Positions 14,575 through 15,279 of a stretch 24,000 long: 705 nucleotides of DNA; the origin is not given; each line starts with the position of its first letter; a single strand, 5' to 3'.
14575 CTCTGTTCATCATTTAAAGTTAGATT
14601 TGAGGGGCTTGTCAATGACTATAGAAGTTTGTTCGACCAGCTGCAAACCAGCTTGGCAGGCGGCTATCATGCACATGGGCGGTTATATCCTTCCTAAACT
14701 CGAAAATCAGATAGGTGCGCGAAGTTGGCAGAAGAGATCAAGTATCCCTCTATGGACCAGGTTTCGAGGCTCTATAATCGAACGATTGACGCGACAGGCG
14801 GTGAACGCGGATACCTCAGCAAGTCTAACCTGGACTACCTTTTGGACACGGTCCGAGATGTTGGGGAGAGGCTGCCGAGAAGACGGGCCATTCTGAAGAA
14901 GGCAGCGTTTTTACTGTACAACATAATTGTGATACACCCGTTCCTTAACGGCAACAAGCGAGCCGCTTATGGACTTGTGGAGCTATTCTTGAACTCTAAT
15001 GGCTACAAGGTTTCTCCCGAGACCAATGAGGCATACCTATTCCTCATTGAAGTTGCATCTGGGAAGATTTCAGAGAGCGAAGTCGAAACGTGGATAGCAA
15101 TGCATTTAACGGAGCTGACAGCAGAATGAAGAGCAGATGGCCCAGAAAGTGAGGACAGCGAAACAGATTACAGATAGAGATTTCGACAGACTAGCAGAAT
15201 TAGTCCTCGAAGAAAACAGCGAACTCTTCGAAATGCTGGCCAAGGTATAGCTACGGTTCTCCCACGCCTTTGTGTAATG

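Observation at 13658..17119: Four toxin-antitoxin cassettes downstream of tRNA-Leu, with cassette boundaries marked by non-functional copies of the tRNA 3' end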

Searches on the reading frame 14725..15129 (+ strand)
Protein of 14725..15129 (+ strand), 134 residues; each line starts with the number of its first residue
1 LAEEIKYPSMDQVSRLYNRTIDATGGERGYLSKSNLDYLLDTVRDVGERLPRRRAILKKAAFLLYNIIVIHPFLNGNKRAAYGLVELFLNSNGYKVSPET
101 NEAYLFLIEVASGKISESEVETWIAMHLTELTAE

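Call 10: search_protein_families(library=pfam, proteins=[window:14725-15129:+], max_evalue=0.01)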
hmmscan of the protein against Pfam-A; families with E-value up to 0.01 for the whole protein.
window:14725-15129:+ (134 aa): 1 family
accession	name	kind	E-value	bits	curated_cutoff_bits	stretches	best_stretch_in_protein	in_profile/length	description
PF02661.23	Fic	-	1.6e-09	38.9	24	1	12-89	6-93/93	Fic/DOC family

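Call 40: find_homologous_proteins(query=window:14725-15129:+, max_evalue=1e-10)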
Query window:14725-15129:+ (134 aa): 115 proteins with E <= 1e-10 among 135 candidates.
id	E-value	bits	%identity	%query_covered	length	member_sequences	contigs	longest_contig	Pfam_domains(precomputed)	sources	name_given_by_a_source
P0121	6.8e-81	286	100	100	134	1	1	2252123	PF02661.24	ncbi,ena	-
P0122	1.3e-74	266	100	93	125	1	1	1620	PF02661.24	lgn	-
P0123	3.5e-62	226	79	100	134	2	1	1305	PF02661.24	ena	-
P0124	1.8e-61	223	77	100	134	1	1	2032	PF02661.24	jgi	-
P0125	2.9e-61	223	73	98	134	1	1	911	PF02661.24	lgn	-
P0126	7.0e-61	221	74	98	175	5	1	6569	PF02661.24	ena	-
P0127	1.9e-60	220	76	97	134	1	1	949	PF02661.24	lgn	-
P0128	3.3e-60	219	75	100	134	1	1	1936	PF02661.24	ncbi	-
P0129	3.7e-60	219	75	97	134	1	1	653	PF02661.24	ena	-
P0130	1.5e-59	217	74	97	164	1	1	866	PF02661.24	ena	-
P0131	2.0e-59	217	75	98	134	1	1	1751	PF02661.24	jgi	jgi:death-on-curing protein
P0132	4.6e-59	216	73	98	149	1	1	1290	PF02661.24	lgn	-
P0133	5.2e-59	215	74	100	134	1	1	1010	PF02661.24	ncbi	-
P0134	6.0e-59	215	73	99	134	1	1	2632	PF02661.24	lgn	-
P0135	2.8e-58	213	74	96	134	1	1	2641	PF02661.24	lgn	-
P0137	1.4e-57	211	73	99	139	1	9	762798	PF02661.24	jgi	jgi:death-on-curing protein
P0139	4.1e-57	209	73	100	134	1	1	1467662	PF02661.24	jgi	jgi:death-on-curing protein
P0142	1.0e-56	208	69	100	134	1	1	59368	PF02661.24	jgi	jgi:death-on-curing protein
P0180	7.0e-51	189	66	97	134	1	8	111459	PF02661.24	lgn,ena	-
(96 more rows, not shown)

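Call 41: find_encoding_contigs(protein=P0139, flank=8000, max_places=3)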
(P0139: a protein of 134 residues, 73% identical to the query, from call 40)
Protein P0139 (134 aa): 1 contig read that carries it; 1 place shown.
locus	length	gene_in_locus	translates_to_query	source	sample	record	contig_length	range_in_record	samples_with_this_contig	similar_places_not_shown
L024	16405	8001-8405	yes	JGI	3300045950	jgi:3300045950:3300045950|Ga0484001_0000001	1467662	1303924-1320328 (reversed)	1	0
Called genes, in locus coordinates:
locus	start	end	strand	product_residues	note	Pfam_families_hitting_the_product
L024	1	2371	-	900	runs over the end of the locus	PF00330:Aconitase, PF00694:Aconitase_C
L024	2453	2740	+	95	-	-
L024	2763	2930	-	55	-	-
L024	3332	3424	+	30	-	-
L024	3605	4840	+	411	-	PF07690:MFS_1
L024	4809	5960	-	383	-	PF01053:Cys_Met_Meta_PP, PF00155:Aminotran_1_2 (weak), PF01041:DegT_DnrJ_EryC1 (faint)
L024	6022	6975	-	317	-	PF00291:PALP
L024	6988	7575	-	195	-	-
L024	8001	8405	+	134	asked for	PF02661:Fic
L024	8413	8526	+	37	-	-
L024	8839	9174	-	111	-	PF02796:HTH_7 (faint)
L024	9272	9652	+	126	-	-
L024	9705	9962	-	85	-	-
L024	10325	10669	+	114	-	PF04075:F420H2_quin_red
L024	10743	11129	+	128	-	PF00903:Glyoxalase, PF22677:Ble-like_N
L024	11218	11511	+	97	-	PF10604:Polyketide_cyc2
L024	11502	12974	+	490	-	PF00083:Sugar_tr (weak), PF07690:MFS_1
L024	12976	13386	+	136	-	PF10604:Polyketide_cyc2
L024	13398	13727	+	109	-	PF04993:TfoX_N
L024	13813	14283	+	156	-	PF03352:Adenine_glyco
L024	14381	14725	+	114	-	PF04993:TfoX_N (weak)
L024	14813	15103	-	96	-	PF08843:AbiEii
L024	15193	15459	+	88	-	-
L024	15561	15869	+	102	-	PF01850:PIN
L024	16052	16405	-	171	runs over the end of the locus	PF09897:DUF2124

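Call 42: find_encoding_contigs(protein=P0137, flank=8000, max_places=6)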
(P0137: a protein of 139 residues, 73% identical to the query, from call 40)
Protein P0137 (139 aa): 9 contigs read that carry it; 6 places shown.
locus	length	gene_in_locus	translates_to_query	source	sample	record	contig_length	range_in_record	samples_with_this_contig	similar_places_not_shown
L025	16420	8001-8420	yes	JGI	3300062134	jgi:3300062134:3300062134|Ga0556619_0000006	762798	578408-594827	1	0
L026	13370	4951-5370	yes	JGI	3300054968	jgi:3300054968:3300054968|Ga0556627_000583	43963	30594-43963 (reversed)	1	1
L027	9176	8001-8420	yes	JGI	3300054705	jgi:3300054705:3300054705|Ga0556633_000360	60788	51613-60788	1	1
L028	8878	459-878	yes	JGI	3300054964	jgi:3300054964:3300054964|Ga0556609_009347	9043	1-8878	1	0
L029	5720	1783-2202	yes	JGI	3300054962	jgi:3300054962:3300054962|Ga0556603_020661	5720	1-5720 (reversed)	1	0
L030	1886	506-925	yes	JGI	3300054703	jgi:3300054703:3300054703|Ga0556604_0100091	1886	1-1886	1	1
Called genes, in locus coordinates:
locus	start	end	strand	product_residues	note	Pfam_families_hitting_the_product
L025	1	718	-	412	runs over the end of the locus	PF07969:Amidohydro_3 (weak), PF01979:Amidohydro_1, PF07969:Amidohydro_3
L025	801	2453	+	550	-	PF17391:Urocanase_N, PF01175:Urocanase, PF17392:Urocanase_C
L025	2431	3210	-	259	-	PF09335:VTT_dom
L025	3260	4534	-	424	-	PF00368:HMG-CoA_red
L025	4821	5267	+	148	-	-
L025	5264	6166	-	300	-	PF01435:Peptidase_M48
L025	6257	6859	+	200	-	PF00011:HSP20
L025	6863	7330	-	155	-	PF00571:CBS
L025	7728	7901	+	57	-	-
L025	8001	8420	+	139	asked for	PF02661:Fic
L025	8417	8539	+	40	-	-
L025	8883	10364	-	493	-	PF00171:Aldedh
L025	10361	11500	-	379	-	PF00465:Fe-ADH, PF13685:Fe-ADH_2 (weak), PF25137:ADH_Fe_C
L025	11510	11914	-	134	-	PF02036:SCP2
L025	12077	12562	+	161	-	-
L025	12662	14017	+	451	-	-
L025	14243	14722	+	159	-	-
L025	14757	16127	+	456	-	-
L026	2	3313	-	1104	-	?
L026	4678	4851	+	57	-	-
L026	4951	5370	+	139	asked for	PF02661:Fic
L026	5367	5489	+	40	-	-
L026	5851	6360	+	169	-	-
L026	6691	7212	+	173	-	-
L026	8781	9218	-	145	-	PF00085:Thioredoxin, PF13098:Thioredoxin_2 (weak)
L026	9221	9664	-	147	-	PF02566:OsmC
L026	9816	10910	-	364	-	PF13728:TraF (faint), PF13905:Thioredoxin_8 (faint), PF23357:DUF7088 (faint), PF14595:Thioredoxin_9 (faint), PF00462:Glutaredoxin (weak), PF13192:Thioredoxin_3, PF00085:Thioredoxin, PF13098:Thioredoxin_2 (weak)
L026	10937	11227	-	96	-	-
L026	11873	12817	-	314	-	-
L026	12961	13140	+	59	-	PF06348:DUF1059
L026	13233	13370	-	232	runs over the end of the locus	PF24280:HVO_A0563_N, PF04967:HTH_10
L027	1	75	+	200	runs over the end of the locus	PF00011:HSP20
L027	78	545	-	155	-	PF00571:CBS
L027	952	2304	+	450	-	-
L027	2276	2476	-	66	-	-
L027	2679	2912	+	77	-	PF04255:DUF433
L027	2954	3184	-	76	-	-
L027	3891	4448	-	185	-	PF13473:Cupredoxin_1, PF00127:Copper-bind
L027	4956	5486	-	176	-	-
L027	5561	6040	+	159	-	-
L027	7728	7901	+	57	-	-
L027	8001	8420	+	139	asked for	PF02661:Fic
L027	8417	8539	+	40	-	-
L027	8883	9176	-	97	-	?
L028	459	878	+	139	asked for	PF02661:Fic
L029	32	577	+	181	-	-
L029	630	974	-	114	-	-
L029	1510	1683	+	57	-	-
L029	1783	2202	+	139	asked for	PF02661:Fic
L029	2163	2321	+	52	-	-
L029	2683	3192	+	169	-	-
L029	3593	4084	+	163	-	-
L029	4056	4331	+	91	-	-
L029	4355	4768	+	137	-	-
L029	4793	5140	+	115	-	-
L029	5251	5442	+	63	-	-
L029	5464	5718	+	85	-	?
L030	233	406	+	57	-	-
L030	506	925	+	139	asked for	PF02661:Fic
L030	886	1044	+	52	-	-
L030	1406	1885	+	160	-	?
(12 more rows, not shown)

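Call 48: search_protein_families(library=pfam, proteins=[L027:952-2304:+, L027:2276-2476:-, L027:2679-2912:+, L027:2954-3184:-, L027:4956-5486:-, L027:5561-6040:+, L025:12662-14017:+, L025:14757-16127:+, L025:7728-7901:+, L026:5851-6360:+], max_evalue=0.05)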
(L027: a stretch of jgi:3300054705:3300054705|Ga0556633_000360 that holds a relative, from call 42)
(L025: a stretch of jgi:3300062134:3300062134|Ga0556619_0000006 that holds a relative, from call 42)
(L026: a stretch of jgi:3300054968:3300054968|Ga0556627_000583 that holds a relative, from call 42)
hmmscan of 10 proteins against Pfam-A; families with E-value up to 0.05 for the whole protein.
L027:952-2304:+ (450 aa): 0 families

L027:2276-2476:- (66 aa): 0 families

L027:2679-2912:+ (77 aa): 1 family
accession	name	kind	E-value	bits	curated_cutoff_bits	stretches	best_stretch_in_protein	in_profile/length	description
PF04255.20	DUF433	-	6.8e-24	83.9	23.6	1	8-63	1-56/56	Protein of unknown function (DUF433)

L027:2954-3184:- (76 aa): 0 families

L027:4956-5486:- (176 aa): 1 family
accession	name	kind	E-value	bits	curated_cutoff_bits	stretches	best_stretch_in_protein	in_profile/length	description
PF12441.14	CopG_antitoxin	-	0.03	15.5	28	0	141-174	14-51/79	CopG antitoxin of type II toxin-antitoxin system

L027:5561-6040:+ (159 aa): 0 families

L025:12662-14017:+ (451 aa): 1 family
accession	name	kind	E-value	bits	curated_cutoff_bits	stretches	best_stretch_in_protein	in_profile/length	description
PF00082.27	Peptidase_S8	-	0.033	13.9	21.8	1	161-385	75-257/288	Subtilase family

L025:14757-16127:+ (456 aa): 0 families

L025:7728-7901:+ (57 aa): 1 family
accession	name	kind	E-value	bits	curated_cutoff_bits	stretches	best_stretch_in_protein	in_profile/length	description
PF24454.1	DUF7570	-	0.037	14.5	27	1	4-43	14-53/94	Family of unknown function (DUF7570)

L026:5851-6360:+ (169 aa): 0 families

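Call 49: search_solved_structures(query=L027:952-2304:+, max_evalue=1)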
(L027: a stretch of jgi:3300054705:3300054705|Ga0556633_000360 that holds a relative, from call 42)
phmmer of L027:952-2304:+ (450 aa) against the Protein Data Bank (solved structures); distinct sequences matched with E-value up to 1: 7.
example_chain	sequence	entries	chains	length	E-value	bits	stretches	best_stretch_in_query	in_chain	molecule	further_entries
5lm1_A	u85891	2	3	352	0.049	15.9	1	328-423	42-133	Tyrosine-protein phosphatase non-receptor type 23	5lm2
6gyk_F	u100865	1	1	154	0.47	12.7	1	207-290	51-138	DNA-directed RNA polymerases I, II, and III subunit RPABC2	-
1i3q_F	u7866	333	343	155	0.48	12.7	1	207-290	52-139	DNA-DIRECTED RNA POLYMERASE II 23KD POLYPEPTIDE | DNA-directed RNA polymerase I, II and III 23 kDa polypeptide | DNA-directed RNA polymerases I, II, and III 23 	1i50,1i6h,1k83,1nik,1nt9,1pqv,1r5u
5u6y_A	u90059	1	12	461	0.67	12.2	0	170-216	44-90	Calcium/calmodulin-dependent protein kinase type II subunit alpha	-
6w4o_A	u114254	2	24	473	0.72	12.1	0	170-216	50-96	Calcium/calmodulin-dependent protein kinase type II subunit alpha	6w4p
6w4o_O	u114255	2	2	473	0.78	12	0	170-216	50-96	Calcium/calmodulin-dependent protein kinase type II subunit alpha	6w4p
3soa_A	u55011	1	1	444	0.94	11.7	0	170-216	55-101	Calcium/calmodulin-dependent protein kinase type II subunit alpha with a beta 7 linker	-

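Call 57: search_protein_families(library=pfam, proteins=[L024:8839-9174:-, L024:9272-9652:+, L024:9705-9962:-, L024:6988-7575:-, L026:6691-7212:+, L029:4056-4331:+, L029:4355-4768:+, L029:4793-5140:+], max_evalue=0.05)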
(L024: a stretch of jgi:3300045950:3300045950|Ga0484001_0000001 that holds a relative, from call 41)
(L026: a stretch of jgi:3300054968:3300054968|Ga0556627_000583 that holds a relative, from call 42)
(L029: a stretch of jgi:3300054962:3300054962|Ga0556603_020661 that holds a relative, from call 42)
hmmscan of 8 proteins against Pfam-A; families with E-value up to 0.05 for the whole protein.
L024:8839-9174:- (111 aa): 9 families
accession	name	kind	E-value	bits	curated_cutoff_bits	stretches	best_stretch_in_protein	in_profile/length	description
PF02796.21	HTH_7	-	1.2e-06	28.9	23.8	1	31-51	23-43/45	Helix-turn-helix domain of resolvase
PF22194.2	F-93_WHD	-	3.4e-05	24.3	28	1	34-62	20-48/62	F-93, winged-helix domain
PF24033.1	DUF7342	-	0.00014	22.3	31.6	1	31-103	19-90/150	Family of unknown function (DUF7342)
PF13022.12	HTH_Tnp_1_2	-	0.00016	22.2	27.9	0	28-50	22-47/122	Helix-turn-helix of insertion element transposase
PF00440.29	TetR_N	-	0.00033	20.8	24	1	30-51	17-38/47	Bacterial regulatory proteins, tetR family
PF01978.25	TrmB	-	0.0039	17.5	25.6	1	30-72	23-63/68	Sugar-specific transcriptional regulator TrmB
PF13412.12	HTH_24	-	0.011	15.7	21.9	1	31-60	19-48/48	Winged helix-turn-helix DNA-binding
PF17941.7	PP_kinase_C_1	-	0.012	15.6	25.7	1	47-89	20-62/167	Polyphosphate kinase C-terminal domain 1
PF13384.12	HTH_23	-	0.024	14.9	24.6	0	22-51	10-39/50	Homeodomain-like domain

L024:9272-9652:+ (126 aa): 0 families

L024:9705-9962:- (85 aa): 0 families

L024:6988-7575:- (195 aa): 0 families

L026:6691-7212:+ (173 aa): 0 families

L029:4056-4331:+ (91 aa): 0 families

L029:4355-4768:+ (137 aa): 0 families

L029:4793-5140:+ (115 aa): 0 families

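Call 66: search_protein_families(library=phrogs, proteins=[L027:952-2304:+], max_evalue=1)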
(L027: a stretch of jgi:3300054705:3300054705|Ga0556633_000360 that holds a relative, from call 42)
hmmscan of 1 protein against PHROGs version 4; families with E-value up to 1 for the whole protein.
L027:952-2304:+ (450 aa): 1 family
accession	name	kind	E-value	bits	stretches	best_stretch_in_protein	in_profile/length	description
phrog_1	-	integration and excision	7.2e-06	26.5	1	18-152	170-303/611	integrase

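Call 67: search_protein_families(library=pfam, proteins=[L027:1300-2000:+, L027:952-2304:+], max_evalue=10)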
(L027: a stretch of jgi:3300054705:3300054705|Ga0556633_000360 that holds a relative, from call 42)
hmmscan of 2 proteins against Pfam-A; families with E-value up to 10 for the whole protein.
L027:1300-2000:+ (233 aa): 0 families

L027:952-2304:+ (450 aa): 0 families

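Call 68: find_encoding_contigs(protein=P0180, flank=7000, max_places=8)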
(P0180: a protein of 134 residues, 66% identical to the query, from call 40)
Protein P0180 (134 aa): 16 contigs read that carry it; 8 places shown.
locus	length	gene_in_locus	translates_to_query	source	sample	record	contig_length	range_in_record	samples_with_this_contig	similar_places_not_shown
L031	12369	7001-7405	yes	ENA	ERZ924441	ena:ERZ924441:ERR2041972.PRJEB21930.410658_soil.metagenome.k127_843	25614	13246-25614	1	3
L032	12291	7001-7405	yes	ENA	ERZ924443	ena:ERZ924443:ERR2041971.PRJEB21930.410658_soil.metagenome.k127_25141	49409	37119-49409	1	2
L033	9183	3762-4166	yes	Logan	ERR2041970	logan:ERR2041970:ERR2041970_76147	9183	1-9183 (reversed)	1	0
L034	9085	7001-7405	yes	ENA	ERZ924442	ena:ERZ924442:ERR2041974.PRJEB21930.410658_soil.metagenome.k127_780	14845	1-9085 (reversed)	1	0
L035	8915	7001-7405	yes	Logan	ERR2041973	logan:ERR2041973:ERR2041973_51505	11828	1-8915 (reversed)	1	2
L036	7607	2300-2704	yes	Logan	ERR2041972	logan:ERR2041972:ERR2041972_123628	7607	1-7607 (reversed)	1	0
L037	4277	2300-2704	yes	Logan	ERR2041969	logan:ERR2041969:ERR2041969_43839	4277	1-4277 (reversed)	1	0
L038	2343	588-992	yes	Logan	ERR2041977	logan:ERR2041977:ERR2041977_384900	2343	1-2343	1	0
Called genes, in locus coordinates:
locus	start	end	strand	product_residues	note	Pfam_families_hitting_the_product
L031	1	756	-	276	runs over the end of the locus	PF00005:ABC_tran, PF02463:SMC_N (faint), PF13304:AAA_21 (weak)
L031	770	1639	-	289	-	PF00528:BPD_transp_1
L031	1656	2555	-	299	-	PF00528:BPD_transp_1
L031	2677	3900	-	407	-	PF12849:PBP_like_2, PF01547:SBP_bac_1 (weak)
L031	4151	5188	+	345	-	PF04014:MazE_antitoxin (weak), PF01895:PhoU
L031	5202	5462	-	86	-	-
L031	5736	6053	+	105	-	-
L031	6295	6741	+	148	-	PF08818:DUF1801 (faint)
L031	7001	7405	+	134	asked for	PF02661:Fic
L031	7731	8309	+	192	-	-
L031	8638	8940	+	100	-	-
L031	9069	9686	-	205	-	PF00005:ABC_tran, PF13304:AAA_21 (faint)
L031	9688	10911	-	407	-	PF02687:FtsX (weak)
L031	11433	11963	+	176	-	-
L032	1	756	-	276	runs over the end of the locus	PF00005:ABC_tran, PF02463:SMC_N (faint), PF13304:AAA_21 (weak)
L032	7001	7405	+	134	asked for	PF02661:Fic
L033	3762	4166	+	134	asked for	PF02661:Fic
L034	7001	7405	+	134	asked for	PF02661:Fic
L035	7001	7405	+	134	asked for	PF02661:Fic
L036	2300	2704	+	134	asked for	PF02661:Fic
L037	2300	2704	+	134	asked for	PF02661:Fic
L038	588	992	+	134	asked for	PF02661:Fic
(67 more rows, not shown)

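Call 69: find_encoding_contigs(protein=P0142, flank=7000, max_places=3)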
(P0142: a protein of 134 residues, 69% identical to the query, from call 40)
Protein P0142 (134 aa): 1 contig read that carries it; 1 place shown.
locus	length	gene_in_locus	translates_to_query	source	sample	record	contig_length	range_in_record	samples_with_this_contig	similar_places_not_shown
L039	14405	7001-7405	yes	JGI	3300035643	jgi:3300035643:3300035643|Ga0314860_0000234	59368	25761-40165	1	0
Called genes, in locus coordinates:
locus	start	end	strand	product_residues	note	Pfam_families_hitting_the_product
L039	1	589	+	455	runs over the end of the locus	PF02878:PGM_PMM_I, PF02879:PGM_PMM_II, PF02880:PGM_PMM_III, PF00408:PGM_PMM_IV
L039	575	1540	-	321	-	PF00586:AIRS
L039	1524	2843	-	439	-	PF02878:PGM_PMM_I, PF02879:PGM_PMM_II, PF02880:PGM_PMM_III, PF00408:PGM_PMM_IV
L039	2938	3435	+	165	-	-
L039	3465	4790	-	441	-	PF00206:Lyase_1, PF10415:FumaraseC_C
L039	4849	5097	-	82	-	PF01998:DUF131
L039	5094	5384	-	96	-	PF01998:DUF131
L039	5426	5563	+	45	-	-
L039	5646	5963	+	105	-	PF00881:Nitroreductase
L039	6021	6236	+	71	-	-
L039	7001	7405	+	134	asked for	PF02661:Fic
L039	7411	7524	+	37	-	-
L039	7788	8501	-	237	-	PF00561:Abhydrolase_1 (weak), PF12695:Abhydrolase_5 (faint), PF12697:Abhydrolase_6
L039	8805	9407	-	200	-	PF05683:Fumerase_C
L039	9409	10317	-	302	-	PF05681:Fumerase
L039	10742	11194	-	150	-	PF13646:HEAT_2 (faint)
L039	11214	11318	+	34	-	-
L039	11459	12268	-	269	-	PF12698:ABC2_membrane_3, PF01061:ABC2_membrane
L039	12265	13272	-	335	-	PF00005:ABC_tran, PF13555:AAA_29 (faint), PF13304:AAA_21, PF13732:DrrA1-3_C (weak)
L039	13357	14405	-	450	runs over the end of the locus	-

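Call 93: search_protein_families(library=pfam, proteins=[L031:7731-8309:+], max_evalue=0.05)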
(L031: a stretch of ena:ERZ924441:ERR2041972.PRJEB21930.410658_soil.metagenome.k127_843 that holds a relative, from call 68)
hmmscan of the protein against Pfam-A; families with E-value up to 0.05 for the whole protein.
L031:7731-8309:+ (192 aa): 0 families

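Call 95: find_related_loci(query=L027:952-2301:+, collection=viral_contigs, flank=4000)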
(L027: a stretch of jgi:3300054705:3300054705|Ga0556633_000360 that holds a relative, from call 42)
Query L027:952-2301:+ (450 aa) in viral_contigs; peptide patterns used: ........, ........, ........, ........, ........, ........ (x = any residue, [..] = any of these).
2 stretches matched a pattern, but none encodes a relative of the query by tblastn (E <= 1e-3).

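Call 97: search_protein_families(library=ncbifam, proteins=[L027:952-2301:+], max_evalue=5)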
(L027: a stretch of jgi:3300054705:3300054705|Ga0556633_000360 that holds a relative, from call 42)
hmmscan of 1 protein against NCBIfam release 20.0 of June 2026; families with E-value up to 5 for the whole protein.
L027:952-2301:+ (450 aa): 0 families
